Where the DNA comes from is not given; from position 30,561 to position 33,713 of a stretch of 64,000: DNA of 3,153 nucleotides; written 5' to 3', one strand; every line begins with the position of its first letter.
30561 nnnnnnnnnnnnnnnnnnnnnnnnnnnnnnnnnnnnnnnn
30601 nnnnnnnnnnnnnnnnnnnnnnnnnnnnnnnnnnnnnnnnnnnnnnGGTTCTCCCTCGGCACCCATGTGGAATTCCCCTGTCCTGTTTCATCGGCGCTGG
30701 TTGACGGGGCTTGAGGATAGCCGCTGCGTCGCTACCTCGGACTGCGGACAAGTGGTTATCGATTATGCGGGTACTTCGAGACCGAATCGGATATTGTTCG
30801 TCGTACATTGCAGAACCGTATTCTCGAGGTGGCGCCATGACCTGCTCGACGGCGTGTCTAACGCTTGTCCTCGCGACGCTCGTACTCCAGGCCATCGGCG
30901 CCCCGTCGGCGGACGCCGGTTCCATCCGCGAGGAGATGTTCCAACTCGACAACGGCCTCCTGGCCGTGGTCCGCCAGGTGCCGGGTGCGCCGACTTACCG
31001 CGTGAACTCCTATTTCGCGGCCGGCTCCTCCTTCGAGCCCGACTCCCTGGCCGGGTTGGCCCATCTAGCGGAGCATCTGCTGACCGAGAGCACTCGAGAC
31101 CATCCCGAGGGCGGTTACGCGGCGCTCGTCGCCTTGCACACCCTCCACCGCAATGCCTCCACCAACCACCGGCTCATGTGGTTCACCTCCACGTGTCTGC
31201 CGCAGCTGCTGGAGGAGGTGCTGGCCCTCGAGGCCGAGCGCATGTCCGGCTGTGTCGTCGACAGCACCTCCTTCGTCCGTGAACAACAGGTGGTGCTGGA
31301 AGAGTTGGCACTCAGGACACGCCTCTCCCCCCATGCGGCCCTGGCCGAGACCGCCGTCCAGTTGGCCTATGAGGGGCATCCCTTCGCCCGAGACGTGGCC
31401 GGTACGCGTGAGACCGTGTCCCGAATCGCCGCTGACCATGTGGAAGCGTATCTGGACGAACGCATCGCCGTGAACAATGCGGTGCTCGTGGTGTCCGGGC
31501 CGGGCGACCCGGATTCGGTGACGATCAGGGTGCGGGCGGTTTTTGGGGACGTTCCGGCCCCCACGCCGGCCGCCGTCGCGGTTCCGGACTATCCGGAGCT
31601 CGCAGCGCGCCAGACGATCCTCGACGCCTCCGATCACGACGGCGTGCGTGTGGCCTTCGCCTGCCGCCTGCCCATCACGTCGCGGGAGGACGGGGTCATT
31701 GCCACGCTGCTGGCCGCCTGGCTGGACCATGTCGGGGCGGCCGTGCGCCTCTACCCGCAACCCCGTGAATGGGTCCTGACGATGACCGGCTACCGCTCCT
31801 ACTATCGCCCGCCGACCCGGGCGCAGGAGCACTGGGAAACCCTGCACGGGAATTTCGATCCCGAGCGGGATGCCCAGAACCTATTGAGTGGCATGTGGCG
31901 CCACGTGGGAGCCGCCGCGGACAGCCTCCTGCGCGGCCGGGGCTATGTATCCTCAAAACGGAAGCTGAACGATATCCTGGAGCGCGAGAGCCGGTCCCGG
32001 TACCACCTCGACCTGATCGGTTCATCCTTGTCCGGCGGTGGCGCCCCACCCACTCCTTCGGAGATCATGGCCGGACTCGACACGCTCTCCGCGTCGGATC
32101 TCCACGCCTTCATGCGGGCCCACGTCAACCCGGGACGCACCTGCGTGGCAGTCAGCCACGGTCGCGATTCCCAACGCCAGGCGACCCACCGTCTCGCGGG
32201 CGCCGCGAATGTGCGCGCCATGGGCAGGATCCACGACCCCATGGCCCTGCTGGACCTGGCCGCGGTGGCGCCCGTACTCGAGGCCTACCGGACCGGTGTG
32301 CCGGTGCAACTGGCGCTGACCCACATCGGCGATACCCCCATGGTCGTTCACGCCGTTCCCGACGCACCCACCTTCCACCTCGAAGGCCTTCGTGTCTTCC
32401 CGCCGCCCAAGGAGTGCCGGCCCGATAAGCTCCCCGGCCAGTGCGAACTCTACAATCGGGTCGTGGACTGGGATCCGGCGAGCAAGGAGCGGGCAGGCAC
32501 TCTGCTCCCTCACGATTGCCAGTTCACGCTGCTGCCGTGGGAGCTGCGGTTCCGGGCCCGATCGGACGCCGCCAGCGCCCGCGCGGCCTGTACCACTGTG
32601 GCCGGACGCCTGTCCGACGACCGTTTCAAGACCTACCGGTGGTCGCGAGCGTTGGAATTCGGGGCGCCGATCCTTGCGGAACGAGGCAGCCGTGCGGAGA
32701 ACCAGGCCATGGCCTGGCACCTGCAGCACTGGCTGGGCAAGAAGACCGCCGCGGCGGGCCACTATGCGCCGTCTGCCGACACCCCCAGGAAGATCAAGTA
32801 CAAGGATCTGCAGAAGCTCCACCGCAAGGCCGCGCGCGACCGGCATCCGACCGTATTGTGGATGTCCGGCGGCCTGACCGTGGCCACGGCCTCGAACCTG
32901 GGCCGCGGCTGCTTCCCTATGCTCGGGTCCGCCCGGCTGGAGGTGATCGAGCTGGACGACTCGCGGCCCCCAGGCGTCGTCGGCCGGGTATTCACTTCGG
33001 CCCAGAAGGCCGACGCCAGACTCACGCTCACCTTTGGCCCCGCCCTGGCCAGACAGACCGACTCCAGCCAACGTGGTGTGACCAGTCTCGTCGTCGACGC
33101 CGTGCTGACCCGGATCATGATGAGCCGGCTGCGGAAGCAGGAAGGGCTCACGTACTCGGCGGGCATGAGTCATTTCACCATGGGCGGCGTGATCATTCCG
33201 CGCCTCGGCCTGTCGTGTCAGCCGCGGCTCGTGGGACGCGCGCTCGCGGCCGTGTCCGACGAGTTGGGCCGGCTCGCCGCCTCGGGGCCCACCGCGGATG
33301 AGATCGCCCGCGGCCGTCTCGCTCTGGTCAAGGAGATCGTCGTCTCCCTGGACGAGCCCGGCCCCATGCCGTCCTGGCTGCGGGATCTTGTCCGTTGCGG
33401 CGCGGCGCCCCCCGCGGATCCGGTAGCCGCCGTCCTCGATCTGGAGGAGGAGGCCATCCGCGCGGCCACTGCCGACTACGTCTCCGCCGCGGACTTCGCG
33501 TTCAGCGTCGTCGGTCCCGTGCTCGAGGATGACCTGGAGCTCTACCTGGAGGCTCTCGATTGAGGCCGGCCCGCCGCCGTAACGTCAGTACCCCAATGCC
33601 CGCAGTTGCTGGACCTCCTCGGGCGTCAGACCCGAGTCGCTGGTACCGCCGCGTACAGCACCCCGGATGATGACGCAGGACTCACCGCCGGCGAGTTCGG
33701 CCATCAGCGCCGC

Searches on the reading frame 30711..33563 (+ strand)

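Call 42: search_protein_families(library=pfam, proteins=[window:30711-33563:+], max_evalue=0.00001)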
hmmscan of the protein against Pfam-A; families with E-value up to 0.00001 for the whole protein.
window:30711-33563:+ (950 aa): 2 families
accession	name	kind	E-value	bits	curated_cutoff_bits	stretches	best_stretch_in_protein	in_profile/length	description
PF00675.25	Peptidase_M16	-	7.2e-13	49.1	22.3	1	90-231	7-147/149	Insulinase (Peptidase family M16)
PF05193.26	Peptidase_M16_C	-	7.7e-12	45.9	23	0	784-870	89-179/181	Peptidase M16 inactive domain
